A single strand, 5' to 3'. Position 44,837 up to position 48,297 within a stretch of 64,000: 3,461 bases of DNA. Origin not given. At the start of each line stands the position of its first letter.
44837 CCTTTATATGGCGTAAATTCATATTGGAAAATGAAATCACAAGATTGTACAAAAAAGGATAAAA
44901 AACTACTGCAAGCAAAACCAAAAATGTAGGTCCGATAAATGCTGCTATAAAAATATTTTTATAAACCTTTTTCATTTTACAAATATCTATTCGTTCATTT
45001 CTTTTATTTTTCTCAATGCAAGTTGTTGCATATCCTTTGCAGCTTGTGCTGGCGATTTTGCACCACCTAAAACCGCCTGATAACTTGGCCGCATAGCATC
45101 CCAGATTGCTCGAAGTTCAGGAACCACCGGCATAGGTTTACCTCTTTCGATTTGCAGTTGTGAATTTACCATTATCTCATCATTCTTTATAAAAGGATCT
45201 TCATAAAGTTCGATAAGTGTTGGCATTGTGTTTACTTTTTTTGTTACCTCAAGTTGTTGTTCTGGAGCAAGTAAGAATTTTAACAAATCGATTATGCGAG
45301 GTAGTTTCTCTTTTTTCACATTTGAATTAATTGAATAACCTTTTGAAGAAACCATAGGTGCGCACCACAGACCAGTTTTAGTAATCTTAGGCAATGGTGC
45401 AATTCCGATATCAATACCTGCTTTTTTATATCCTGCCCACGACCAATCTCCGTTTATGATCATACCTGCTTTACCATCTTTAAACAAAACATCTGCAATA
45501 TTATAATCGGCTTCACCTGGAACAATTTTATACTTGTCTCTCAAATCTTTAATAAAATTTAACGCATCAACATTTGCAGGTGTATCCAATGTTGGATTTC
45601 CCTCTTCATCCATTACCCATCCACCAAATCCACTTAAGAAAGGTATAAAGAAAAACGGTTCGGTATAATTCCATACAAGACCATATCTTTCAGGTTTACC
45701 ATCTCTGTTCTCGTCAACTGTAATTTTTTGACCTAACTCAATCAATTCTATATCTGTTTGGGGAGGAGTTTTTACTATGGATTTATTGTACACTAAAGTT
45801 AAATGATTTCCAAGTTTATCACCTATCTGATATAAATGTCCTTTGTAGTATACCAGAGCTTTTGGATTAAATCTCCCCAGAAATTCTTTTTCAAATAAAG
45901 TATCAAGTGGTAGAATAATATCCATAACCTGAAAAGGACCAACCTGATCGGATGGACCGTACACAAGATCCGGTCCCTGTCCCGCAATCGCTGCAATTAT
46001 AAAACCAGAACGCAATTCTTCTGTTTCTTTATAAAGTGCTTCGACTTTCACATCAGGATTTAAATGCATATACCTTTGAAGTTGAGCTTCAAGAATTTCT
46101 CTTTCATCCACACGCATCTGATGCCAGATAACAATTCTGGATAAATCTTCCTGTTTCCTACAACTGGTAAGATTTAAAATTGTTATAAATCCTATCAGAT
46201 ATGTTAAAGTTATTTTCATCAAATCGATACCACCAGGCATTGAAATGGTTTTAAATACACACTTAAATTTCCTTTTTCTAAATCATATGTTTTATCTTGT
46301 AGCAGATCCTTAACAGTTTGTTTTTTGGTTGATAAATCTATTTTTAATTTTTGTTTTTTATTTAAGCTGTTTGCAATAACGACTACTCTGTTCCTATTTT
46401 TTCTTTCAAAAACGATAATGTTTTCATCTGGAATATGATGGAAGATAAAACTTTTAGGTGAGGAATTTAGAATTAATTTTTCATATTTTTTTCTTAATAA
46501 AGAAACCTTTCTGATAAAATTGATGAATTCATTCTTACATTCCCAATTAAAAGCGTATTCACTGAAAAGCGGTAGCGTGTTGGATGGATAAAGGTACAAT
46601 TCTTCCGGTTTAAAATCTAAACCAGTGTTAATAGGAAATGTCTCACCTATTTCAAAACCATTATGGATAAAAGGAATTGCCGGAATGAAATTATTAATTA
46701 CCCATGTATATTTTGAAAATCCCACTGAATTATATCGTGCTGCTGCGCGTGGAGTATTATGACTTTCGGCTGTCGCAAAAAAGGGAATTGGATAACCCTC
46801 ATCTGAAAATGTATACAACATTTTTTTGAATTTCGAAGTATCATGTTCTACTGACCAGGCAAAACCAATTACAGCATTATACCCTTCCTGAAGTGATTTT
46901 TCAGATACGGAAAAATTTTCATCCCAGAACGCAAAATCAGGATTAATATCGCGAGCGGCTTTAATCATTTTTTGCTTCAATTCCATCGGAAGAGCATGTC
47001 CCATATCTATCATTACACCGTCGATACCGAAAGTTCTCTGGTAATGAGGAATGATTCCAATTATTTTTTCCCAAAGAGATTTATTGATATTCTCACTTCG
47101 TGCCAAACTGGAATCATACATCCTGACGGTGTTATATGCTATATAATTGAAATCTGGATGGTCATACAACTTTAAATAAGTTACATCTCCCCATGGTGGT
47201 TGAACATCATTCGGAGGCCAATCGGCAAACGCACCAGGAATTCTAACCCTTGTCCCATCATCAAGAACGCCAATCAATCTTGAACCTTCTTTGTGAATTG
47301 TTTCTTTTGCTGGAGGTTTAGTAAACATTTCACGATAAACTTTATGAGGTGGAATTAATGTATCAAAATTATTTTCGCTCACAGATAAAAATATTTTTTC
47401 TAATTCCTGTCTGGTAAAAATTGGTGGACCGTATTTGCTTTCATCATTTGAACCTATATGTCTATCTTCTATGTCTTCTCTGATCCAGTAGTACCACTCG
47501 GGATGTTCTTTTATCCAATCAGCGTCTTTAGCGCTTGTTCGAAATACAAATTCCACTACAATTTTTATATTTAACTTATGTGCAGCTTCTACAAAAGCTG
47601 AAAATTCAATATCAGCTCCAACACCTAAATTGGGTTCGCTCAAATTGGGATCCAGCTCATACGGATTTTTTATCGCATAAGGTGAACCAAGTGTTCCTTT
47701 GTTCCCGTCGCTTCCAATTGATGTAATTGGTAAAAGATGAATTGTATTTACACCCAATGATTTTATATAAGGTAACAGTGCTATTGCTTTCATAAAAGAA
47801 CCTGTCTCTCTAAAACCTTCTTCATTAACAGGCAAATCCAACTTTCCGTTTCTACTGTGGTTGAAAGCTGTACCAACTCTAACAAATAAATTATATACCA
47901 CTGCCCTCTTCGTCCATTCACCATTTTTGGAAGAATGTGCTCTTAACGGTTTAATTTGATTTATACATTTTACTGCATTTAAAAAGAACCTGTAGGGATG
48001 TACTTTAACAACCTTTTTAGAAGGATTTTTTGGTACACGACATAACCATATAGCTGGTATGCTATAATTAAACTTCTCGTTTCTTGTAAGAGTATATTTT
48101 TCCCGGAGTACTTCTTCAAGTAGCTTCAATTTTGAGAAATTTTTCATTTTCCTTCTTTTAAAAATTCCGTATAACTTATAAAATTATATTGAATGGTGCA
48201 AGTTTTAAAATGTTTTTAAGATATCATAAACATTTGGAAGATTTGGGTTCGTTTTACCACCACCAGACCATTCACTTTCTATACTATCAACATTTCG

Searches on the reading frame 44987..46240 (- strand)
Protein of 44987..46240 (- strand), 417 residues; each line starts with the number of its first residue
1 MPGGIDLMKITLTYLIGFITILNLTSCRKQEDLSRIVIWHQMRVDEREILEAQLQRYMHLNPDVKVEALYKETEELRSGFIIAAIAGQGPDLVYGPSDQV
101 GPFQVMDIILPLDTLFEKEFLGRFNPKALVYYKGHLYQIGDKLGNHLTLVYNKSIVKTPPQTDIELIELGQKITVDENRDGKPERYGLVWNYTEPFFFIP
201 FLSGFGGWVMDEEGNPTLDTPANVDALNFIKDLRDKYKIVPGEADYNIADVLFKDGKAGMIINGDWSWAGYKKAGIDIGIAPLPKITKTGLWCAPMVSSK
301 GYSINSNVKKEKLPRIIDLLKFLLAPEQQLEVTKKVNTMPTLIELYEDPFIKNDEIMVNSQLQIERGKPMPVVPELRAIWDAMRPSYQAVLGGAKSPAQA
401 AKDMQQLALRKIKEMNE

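Call 58: search_protein_families(library=pfam, proteins=[window:44987-46240:-], max_evalue=0.00001)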
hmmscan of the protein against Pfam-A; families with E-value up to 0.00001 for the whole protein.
window:44987-46240:- (417 aa): 2 families
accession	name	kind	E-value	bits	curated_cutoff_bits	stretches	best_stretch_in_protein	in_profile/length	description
PF01547.30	SBP_bac_1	-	1.3e-29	104.6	26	1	49-329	9-306/307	Bacterial extracellular solute-binding protein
PF13416.11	SBP_bac_8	-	4.6e-28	99.2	27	1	55-357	4-277/279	Bacterial extracellular solute-binding protein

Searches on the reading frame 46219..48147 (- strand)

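Call 58: search_protein_families(library=pfam, proteins=[window:46219-48147:-], max_evalue=0.00001)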
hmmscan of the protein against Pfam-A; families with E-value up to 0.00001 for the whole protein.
window:46219-48147:- (642 aa): 3 families
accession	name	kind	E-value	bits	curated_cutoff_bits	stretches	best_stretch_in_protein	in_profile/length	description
PF14701.12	hDGE_amylase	-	8.5e-14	51.9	27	1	125-220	28-118/439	Glycogen debranching enzyme, glucanotransferase domain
PF00128.31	Alpha-amylase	-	9.7e-10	38.7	22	1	116-226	16-121/446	Alpha amylase, catalytic domain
PF16657.11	Malt_amylase_C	-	6e-07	29.9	27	1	567-637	3-73/75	Maltogenic Amylase, C-terminal domain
